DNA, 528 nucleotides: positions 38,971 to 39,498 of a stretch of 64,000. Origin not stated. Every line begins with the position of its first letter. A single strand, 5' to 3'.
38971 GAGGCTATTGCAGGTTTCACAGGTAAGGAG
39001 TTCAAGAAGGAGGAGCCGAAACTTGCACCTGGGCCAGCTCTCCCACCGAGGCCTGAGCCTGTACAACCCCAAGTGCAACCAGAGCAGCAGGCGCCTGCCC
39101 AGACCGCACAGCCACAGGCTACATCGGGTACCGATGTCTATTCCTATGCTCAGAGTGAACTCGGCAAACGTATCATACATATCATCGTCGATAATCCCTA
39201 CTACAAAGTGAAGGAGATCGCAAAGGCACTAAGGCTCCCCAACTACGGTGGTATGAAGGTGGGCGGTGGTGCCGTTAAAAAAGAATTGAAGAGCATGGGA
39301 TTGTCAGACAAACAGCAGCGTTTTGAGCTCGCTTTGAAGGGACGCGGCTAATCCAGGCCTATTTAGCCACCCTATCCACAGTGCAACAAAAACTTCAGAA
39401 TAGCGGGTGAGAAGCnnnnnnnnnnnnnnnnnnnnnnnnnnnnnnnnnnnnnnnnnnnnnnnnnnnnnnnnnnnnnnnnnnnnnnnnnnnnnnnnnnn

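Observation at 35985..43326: Clustered partner-switching and second-messenger module: RsbW-kinase/HAMP/PP2C fusion, STAS antagonist, adenylate-cyclase/HD-GYP fusion, PilZ, bactofilin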

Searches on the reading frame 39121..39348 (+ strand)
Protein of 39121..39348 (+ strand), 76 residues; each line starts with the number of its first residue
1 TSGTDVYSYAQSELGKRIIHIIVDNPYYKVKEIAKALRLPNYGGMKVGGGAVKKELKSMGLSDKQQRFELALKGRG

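Call 40: search_protein_families(library=pfam, proteins=[window:39121-39348:+], max_evalue=10)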
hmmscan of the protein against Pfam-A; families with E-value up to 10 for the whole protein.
seq(76 aa): 1 family
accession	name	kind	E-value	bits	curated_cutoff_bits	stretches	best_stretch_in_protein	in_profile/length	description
PF13412.12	HTH_24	-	0.075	13.1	21.9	1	13-39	3-29/48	Winged helix-turn-helix DNA-binding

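Call 42: find_homologous_proteins(query=A5, max_evalue=0.001)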
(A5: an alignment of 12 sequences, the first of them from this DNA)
Query A5 (12 sequences) (70 aa, profile of the alignment): 11 proteins with E <= 0.001 among 471 candidates.
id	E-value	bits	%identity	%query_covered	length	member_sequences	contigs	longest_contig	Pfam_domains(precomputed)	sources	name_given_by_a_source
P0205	1.1e-27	113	34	84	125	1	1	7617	-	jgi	jgi:hypothetical protein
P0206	2.0e-27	112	32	84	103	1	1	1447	-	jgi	jgi:hypothetical protein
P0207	2.9e-27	112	31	84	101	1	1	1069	-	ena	-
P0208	9.1e-27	110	31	91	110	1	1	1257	PF13565.13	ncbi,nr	ncbi:MAG: helix-turn-helix domain-containing protein, partial [Spirochaetes bacterium]|nr:helix-turn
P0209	2.3e-26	109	76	100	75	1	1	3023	-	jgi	jgi:hypothetical protein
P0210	1.3e-25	107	67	96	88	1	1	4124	-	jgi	-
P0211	3.4e-25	105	34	89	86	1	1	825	-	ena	-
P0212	3.6e-24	102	31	89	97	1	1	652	-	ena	-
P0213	1.4e-14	71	37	50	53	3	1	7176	-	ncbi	-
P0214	1.7e-13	68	31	50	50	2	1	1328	-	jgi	-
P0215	1.4e-11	62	73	53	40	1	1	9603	-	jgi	jgi:hypothetical protein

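Call 66: search_protein_representatives(alignment_id=A6)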
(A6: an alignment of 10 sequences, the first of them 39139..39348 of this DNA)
Query: 10 sequences, 94 profile positions. Proteins with E-value up to 0.001 (for the whole library): 229; up to 1e-10: 28; up to 1e-30: 3. The best 150 are listed.
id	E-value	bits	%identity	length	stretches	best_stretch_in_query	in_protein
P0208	1.6e-37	143.4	-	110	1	2-94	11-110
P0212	4.7e-37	141.9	-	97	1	6-94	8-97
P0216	3.0e-34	132.9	-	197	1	2-93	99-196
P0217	8.0e-30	118.7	-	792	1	5-94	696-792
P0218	3.1e-22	94.4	-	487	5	23-81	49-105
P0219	1.4e-21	92.3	-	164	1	14-86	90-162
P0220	2.8e-19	84.9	-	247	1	13-85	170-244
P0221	3.4e-17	78.2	-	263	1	18-86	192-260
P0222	5.8e-17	77.5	-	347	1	14-86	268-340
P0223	4.1e-16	74.8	-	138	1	17-85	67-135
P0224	1.2e-15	73.3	-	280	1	12-86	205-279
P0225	1.5e-15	72.9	-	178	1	27-86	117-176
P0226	1.6e-14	69.7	-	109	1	14-86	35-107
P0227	3.4e-14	68.6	-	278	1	14-85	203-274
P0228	4.2e-14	68.3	-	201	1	9-86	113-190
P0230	3.2e-13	65.5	-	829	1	14-93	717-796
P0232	4.8e-13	64.9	-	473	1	14-91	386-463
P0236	1.5e-12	63.4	-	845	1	15-91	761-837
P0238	4.0e-12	62.0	-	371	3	24-87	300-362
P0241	4.2e-11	58.7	-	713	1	8-88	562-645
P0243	2.9e-10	56.0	-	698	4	16-81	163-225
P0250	1.4e-09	53.9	-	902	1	9-87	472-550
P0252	2.7e-09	52.9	-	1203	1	13-86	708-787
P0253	2.7e-09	52.9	-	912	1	14-86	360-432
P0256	6.2e-09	51.7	-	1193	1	11-87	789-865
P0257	6.5e-09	51.7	-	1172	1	19-86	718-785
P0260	1.1e-08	51.0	-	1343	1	22-86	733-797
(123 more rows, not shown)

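Call 67: search_protein_families(library=pfam, proteins=[P0218, P0220, P0221, P0222, P0224, P0227, P0232, P0238, P0241, P0230], max_evalue=0.001)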
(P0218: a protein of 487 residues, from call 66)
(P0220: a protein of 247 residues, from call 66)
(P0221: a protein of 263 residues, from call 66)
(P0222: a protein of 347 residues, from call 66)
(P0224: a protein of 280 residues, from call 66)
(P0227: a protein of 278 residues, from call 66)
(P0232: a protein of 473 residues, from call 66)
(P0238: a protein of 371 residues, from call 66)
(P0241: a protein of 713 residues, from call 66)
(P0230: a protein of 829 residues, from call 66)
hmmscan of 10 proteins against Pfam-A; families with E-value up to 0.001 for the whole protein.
P0218 (487 aa): 9 families
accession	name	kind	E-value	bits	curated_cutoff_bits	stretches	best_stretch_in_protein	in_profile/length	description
PF13276.12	HTH_21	-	2.9e-23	82.3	28.1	0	424-470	4-52/60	HTH-like domain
PF08461.16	HTH_12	-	2.8e-09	37.2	21.4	0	148-183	15-50/66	Ribonuclease R winged-helix domain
PF10410.14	DnaB_bind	-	1.5e-06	28.8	20.6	0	383-404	7-28/56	DnaB-helicase binding domain of primase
PF01498.24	HTH_Tnp_Tc3_2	-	1.9e-06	28.4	31.5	0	429-472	3-46/72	Transposase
PF14437.12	MafB19-deam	-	7.5e-06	26.3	27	0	79-115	100-137/142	MafB19-like deaminase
PF13565.12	HTH_32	-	3.4e-05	24.7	33.7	0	426-463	33-71/73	Homeodomain-like domain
PF23401.1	HTH_Card1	-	0.00023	21.7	27.8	0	133-164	52-83/87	Card1 hinge domain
PF02126.24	PTE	-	0.00054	19.9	22.4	0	117-184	134-204/298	Phosphotriesterase family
PF01316.27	Arg_repressor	-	0.00071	19.7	27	0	423-470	3-50/70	Arginine repressor, DNA binding domain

P0220 (247 aa): 2 families
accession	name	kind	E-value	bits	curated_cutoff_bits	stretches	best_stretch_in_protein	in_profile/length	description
PF01740.26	STAS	-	3.8e-18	65.7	22.6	1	15-112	8-106/106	STAS domain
PF13466.11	STAS_2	-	2.4e-05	24.9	29.2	1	22-97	3-77/80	STAS domain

P0221 (263 aa): 1 family
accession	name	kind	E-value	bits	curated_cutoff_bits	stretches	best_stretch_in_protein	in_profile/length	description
PF01740.26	STAS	-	2.9e-14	53.2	22.6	1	15-112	8-106/106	STAS domain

P0222 (347 aa): 2 families
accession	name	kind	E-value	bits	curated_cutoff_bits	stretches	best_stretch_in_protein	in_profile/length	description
PF01740.26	STAS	-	1.9e-09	37.7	22.6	1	113-211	7-106/106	STAS domain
PF05597.16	Phasin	-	0.00044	20.8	28.8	0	14-66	25-76/126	Poly(hydroxyalcanoate) granule associated protein (phasin)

P0224 (280 aa): 1 family
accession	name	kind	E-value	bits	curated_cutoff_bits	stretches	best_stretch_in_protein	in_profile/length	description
PF01740.26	STAS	-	2.2e-14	53.5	22.6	1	14-112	7-106/106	STAS domain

P0227 (278 aa): 2 families
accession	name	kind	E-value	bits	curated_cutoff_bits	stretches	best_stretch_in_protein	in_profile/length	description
PF01740.26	STAS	-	4.3e-15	55.8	22.6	1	14-111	7-105/106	STAS domain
PF13466.11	STAS_2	-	2.7e-05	24.7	29.2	1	22-99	3-79/80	STAS domain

P0232 (473 aa): 2 families
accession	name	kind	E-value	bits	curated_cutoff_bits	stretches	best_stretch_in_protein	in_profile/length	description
PF07228.17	SpoIIE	-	4.7e-49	167.4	25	1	128-324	3-192/192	Stage II sporulation protein E (SpoIIE)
PF00672.30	HAMP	-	1.1e-06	29.2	25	1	16-67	2-53/53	HAMP domain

P0238 (371 aa): 7 families
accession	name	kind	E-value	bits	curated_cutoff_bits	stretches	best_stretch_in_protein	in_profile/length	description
PF01527.26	HTH_Tnp_1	-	2.4e-10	40.9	24.1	1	88-138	3-52/75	Transposase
PF13518.12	HTH_28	-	4.7e-09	36.6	25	1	242-288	5-49/52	Helix-turn-helix domain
PF13565.12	HTH_32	-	9.7e-08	32.9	33.7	0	267-343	3-73/73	Homeodomain-like domain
PF13384.12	HTH_23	-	2e-07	31.1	24.6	0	95-133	5-42/50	Homeodomain-like domain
PF13551.12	HTH_29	-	5.6e-07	30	28.1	0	246-292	8-55/64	Winged helix-turn helix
PF13011.12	LZ_Tnp_IS481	-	7.7e-05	23.3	22.2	0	100-137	17-54/85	leucine-zipper of insertion element IS481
PF01498.24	HTH_Tnp_Tc3_2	-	0.001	19.8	31.5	0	304-355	2-51/72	Transposase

P0241 (713 aa): 2 families
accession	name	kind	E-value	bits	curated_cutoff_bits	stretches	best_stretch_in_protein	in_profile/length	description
PF07228.17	SpoIIE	-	8.6e-47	160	25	1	308-503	2-190/192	Stage II sporulation protein E (SpoIIE)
PF00672.30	HAMP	-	1.6e-06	28.8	25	1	197-248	2-53/53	HAMP domain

P0230 (829 aa): 4 families
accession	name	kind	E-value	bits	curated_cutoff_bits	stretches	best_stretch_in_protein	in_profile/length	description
PF07228.17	SpoIIE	-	4.9e-50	170.6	25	1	457-654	2-192/192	Stage II sporulation protein E (SpoIIE)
PF13581.12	HATPase_c_2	-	1.4e-24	87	27.4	1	13-136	3-126/127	Histidine kinase-like ATPase domain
PF17203.10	sCache_3_2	-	2.2e-06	28.2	28.4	1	191-313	5-129/140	Single cache domain 3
PF00672.30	HAMP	-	0.00034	21.3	25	1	345-396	1-52/53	HAMP domain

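Call 68: search_protein_families(library=pfam, proteins=[P0252, P0256, P0257, P0260, P0250, P0253, P0236, P0243], max_evalue=0.001)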
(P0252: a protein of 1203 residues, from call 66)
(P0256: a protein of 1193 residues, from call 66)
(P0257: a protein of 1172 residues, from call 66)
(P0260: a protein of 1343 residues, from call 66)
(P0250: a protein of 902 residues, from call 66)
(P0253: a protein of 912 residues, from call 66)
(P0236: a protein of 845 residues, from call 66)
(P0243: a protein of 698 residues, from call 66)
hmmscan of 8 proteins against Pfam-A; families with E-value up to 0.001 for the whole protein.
P0252 (1203 aa): 4 families
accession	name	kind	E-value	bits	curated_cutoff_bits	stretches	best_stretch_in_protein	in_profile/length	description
PF07228.17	SpoIIE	-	1.7e-48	165.5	25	1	459-654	2-190/192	Stage II sporulation protein E (SpoIIE)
PF13581.12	HATPase_c_2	-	4.5e-22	78.8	27.4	1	11-140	1-126/127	Histidine kinase-like ATPase domain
PF00672.30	HAMP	-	9e-07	29.6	25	1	351-399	5-53/53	HAMP domain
PF17203.10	sCache_3_2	-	6.8e-05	23.4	28.4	1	193-323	4-137/140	Single cache domain 3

P0256 (1193 aa): 3 families
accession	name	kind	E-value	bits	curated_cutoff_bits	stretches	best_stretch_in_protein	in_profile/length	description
PF07228.17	SpoIIE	-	5.8e-48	163.8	25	1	542-735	4-191/192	Stage II sporulation protein E (SpoIIE)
PF13581.12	HATPase_c_2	-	1e-20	74.4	27.4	1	88-211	3-126/127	Histidine kinase-like ATPase domain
PF17203.10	sCache_3_2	-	9.5e-08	32.7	28.4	1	265-399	4-133/140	Single cache domain 3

P0257 (1172 aa): 20 families
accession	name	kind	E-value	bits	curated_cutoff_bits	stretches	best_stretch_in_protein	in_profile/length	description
PF07228.17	SpoIIE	-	3.5e-54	184.1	25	1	457-651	3-190/192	Stage II sporulation protein E (SpoIIE)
PF13581.12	HATPase_c_2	-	5.5e-29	101.2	27.4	1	11-136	1-127/127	Histidine kinase-like ATPase domain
PF07719.23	TPR_2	-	1.3e-19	69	27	1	1084-1114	2-32/34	Tetratricopeptide repeat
PF00515.34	TPR_1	-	7.6e-17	60.8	27.8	1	1084-1114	2-32/34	Tetratricopeptide repeat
PF13432.12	TPR_16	-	1.9e-15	57.4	32.7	1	1053-1115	1-63/65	Tetratricopeptide repeat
PF13414.12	TPR_11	-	2.2e-15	56.5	26.8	1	1090-1129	1-40/42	TPR repeat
PF13174.12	TPR_6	-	1.8e-12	47.4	26.3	1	1084-1114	1-31/33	Tetratricopeptide repeat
PF13428.12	TPR_14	-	7.1e-12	45.2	23.5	1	1084-1124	2-42/44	Tetratricopeptide repeat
PF14559.12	TPR_19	-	3.2e-11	43.8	25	1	1063-1120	5-61/68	Tetratricopeptide repeat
PF13431.12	TPR_17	-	7.3e-11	41.9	24.4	1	1072-1104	2-34/34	Tetratricopeptide repeat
PF02518.31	HATPase_c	-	1.3e-10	42.1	26.4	1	40-130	4-101/111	Histidine kinase-, DNA gyrase B-, and HSP90-like ATPase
PF13181.12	TPR_8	-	9.3e-10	38.3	25.7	1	1084-1114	2-32/34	Tetratricopeptide repeat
PF13176.12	TPR_7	-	1.5e-06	28.2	27.9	1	1085-1118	1-34/36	Tetratricopeptide repeat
PF13424.12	TPR_12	-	3.5e-06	27.5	30.1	0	1065-1112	26-74/77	Tetratricopeptide repeat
PF13371.12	TPR_9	-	7e-06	26.4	35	1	1091-1153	3-65/73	Tetratricopeptide repeat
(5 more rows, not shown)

P0260 (1343 aa): 16 families
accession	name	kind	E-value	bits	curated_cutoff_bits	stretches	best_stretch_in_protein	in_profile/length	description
PF07228.17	SpoIIE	-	5.3e-52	177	25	1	468-663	2-190/192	Stage II sporulation protein E (SpoIIE)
PF13581.12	HATPase_c_2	-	2.8e-26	92.4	27.4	1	12-137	1-127/127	Histidine kinase-like ATPase domain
PF07719.23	TPR_2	-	9.2e-14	50.8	27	1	1261-1293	2-34/34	Tetratricopeptide repeat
PF13414.12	TPR_11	-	6.5e-10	39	26.8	2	1267-1308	1-42/42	TPR repeat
PF14559.12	TPR_19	-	6.8e-10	39.6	25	1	1240-1282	5-47/68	Tetratricopeptide repeat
PF13432.12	TPR_16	-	9.1e-10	39.2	32.7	1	1231-1285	2-56/65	Tetratricopeptide repeat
PF00515.34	TPR_1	-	4.8e-09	36.1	27.8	0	1262-1291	3-32/34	Tetratricopeptide repeat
PF13181.12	TPR_8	-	2.9e-07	30.6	25.7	0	1262-1291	3-32/34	Tetratricopeptide repeat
PF13431.12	TPR_17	-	3.7e-06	27.2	24.4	0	1283-1315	2-34/34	Tetratricopeptide repeat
PF13428.12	TPR_14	-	1.3e-05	25.9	23.5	0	1236-1267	11-42/44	Tetratricopeptide repeat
PF13176.12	TPR_7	-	3.5e-05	24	27.9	0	1296-1315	1-20/36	Tetratricopeptide repeat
PF13374.12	TPR_10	-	3.7e-05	24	27.5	0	1296-1323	4-31/42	Tetratricopeptide repeat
PF23914.1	TPR_CcmH_CycH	-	6.1e-05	23.4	42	1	1243-1325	67-152/158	Cytochrome c-type biogenesis protein H TPR domain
PF02518.31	HATPase_c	-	9.8e-05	23.2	26.4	1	48-136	11-106/111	Histidine kinase-, DNA gyrase B-, and HSP90-like ATPase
PF13371.12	TPR_9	-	0.00023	21.6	35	0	1266-1330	1-65/73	Tetratricopeptide repeat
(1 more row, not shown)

P0250 (902 aa): 1 family
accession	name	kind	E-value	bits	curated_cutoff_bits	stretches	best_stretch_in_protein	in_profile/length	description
PF07228.17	SpoIIE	-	3.1e-47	161.5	25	1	227-420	4-191/192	Stage II sporulation protein E (SpoIIE)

P0253 (912 aa): 1 family
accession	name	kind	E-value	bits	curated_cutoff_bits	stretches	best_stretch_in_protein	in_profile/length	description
PF07228.17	SpoIIE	-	2.3e-51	174.9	25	1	103-298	2-190/192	Stage II sporulation protein E (SpoIIE)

P0236 (845 aa): 4 families
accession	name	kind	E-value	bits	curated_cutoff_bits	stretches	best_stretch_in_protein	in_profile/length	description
PF07228.17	SpoIIE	-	5.4e-44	150.9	25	1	505-696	5-190/192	Stage II sporulation protein E (SpoIIE)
PF13581.12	HATPase_c_2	-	3.9e-20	72.6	27.4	1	58-178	3-123/127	Histidine kinase-like ATPase domain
PF17203.10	sCache_3_2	-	4.3e-10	40.3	28.4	1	234-347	3-117/140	Single cache domain 3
PF00672.30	HAMP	-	0.00023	21.8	25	1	391-442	3-53/53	HAMP domain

P0243 (698 aa): 6 families
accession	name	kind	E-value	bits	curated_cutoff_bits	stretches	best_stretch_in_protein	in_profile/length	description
PF13565.12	HTH_32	-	1.6e-25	89.9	33.7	3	156-212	17-73/73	Homeodomain-like domain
PF13276.12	HTH_21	-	5.7e-17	62.1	28.1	0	250-299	7-58/60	HTH-like domain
PF01498.24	HTH_Tnp_Tc3_2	-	1.2e-12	48.3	31.5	0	96-154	2-61/72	Transposase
PF11356.14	T2SSC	-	9.6e-07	29.2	27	1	460-552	48-137/141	Type II secretion system protein C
PF13592.12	HTH_33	-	0.00018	21.5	25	0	190-214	8-33/60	Winged helix-turn helix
PF17820.7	PDZ_6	-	0.00081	19.5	27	0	637-686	6-54/54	PDZ domain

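Call 98: list_cluster_members(proteins=[P0217, P0230, P0236, P0252, P0257, P0260, P0220, P0221, P0224, P0227])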
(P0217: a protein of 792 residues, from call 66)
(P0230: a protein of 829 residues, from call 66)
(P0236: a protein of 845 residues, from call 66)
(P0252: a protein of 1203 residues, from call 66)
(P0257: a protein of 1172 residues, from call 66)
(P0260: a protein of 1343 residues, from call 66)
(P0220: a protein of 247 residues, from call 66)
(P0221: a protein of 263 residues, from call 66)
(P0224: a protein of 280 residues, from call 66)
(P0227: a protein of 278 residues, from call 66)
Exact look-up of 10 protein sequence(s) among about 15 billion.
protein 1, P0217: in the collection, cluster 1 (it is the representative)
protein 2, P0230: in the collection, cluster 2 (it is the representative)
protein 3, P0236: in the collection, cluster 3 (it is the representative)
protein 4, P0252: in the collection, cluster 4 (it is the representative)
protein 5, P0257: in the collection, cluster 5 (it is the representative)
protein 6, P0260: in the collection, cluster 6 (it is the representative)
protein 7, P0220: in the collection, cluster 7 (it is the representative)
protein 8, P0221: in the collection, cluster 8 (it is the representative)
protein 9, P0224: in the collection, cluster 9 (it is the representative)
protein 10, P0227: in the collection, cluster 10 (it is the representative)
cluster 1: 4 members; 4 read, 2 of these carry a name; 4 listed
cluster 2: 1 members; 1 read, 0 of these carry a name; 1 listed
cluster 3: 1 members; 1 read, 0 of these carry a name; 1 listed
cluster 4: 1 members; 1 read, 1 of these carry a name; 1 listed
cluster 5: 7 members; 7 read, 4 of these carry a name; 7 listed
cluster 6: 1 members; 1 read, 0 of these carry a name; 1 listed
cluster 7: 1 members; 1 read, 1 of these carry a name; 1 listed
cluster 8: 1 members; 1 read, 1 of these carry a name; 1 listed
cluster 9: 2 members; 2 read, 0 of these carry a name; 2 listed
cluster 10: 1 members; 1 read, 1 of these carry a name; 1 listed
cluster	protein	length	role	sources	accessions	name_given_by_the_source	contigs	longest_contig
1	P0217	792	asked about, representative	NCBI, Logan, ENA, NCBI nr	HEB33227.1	MAG TPA: hypothetical protein ENI15_20495 [Spirochaetes bacterium] | hypothetical protein [Spirochaetota bacterium]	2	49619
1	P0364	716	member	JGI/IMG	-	serine phosphatase RsbU (regulator of sigma subunit)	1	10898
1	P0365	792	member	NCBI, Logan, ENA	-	-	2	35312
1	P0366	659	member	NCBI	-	-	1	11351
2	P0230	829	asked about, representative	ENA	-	-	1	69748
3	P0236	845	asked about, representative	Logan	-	-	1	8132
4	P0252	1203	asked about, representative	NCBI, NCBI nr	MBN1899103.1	MAG: SpoIIE family protein phosphatase [Spirochaetes bacterium] | SpoIIE family protein phosphatase [Spirochaetota bacterium]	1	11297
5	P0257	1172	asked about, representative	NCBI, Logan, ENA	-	-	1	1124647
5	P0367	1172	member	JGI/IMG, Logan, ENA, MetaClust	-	\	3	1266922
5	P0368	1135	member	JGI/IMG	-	serine phosphatase RsbU (regulator of sigma subunit)/anti-sigma regulatory factor ...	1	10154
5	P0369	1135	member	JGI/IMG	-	serine phosphatase RsbU (regulator of sigma subunit)/anti-sigma regulatory factor ...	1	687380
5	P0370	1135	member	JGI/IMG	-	serine phosphatase RsbU (regulator of sigma subunit)/anti-sigma regulatory factor ...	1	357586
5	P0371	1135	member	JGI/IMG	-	-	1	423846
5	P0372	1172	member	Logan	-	-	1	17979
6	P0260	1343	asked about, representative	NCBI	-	-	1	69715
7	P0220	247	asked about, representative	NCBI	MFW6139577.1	MAG: STAS domain-containing protein [Spirochaetota bacterium]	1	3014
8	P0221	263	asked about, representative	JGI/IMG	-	anti-sigma B factor antagonist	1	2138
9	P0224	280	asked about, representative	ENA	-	-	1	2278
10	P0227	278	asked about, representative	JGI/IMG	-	anti-sigma B factor antagonist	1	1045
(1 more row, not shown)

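Call 99: find_encoding_contigs(protein=P0257, flank=8000, max_places=1)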
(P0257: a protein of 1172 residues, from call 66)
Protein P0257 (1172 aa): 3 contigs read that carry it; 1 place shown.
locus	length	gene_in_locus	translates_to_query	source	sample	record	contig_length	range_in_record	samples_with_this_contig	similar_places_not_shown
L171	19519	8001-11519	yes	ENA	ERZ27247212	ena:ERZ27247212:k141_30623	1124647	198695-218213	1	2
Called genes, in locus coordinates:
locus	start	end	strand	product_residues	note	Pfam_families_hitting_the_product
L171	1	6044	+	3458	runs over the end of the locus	PF07705:CARDB (faint), PF10633:NPCBM_assoc (faint)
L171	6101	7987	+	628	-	PF00515:TPR_1 (faint), PF13428:TPR_14 (faint), PF14559:TPR_19 (faint), PF13371:TPR_9 (faint), PF13414:TPR_11 (faint), PF13432:TPR_16 (faint), PF14853:Fis1_TPR_C (faint), PF07719:TPR_2 (weak), +1 more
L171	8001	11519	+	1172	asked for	PF13581:HATPase_c_2, PF02518:HATPase_c, PF07228:SpoIIE, PF13432:TPR_16, PF14559:TPR_19, PF00515:TPR_1, PF07719:TPR_2, PF13414:TPR_11, +7 more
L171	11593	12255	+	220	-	PF01740:STAS, PF13466:STAS_2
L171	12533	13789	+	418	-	PF00180:Iso_dh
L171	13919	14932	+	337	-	PF01018:GTP1_OBG, PF01926:MMR_HSR1, PF02421:FeoB_N (weak)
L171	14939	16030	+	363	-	PF14520:HHH_5, PF02481:DNA_processg_A, PF18306:LDcluster4 (weak), PF17782:WHD_DprA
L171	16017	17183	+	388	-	PF04015:DUF362, PF14697:Fer4_21 (faint), PF00037:Fer4 (weak), PF12837:Fer4_6 (weak), PF13237:Fer4_10 (weak), PF12838:Fer4_7 (weak), PF13187:Fer4_9 (weak)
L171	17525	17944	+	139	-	PF08241:Methyltransf_11, PF08242:Methyltransf_12 (weak), PF13489:Methyltransf_23 (weak), PF13649:Methyltransf_25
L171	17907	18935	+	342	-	PF14378:PAP2_3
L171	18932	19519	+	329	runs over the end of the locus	PF00108:Thiolase_N, PF00195:Chal_sti_synt_N (faint), PF08545:ACP_syn_III, PF08541:ACP_syn_III_C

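Call 100: find_encoding_contigs(protein=P0230, flank=8000, max_places=1)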
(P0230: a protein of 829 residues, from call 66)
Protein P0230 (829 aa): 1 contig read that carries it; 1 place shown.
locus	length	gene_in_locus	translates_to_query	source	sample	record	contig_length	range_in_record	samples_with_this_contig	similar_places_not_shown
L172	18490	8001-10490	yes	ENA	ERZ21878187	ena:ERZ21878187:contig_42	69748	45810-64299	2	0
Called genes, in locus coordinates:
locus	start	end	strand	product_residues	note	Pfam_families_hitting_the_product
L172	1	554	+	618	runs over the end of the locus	PF17239:DUF5312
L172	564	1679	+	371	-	PF01594:AI-2E_transport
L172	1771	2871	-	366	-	PF13632:Glyco_trans_2_3, PF13641:Glyco_tranf_2_3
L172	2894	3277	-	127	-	-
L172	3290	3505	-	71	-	-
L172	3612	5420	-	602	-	PF01336:tRNA_anti-codon, PF00152:tRNA-synt_2, PF02938:GAD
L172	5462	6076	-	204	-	-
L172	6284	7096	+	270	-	-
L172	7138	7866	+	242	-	PF00072:Response_reg (weak)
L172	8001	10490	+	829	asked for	PF13581:HATPase_c_2, PF17203:sCache_3_2 (weak), PF07228:SpoIIE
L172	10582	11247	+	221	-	PF01740:STAS, PF13466:STAS_2 (weak)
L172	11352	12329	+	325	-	-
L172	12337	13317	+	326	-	-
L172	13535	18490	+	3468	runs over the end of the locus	?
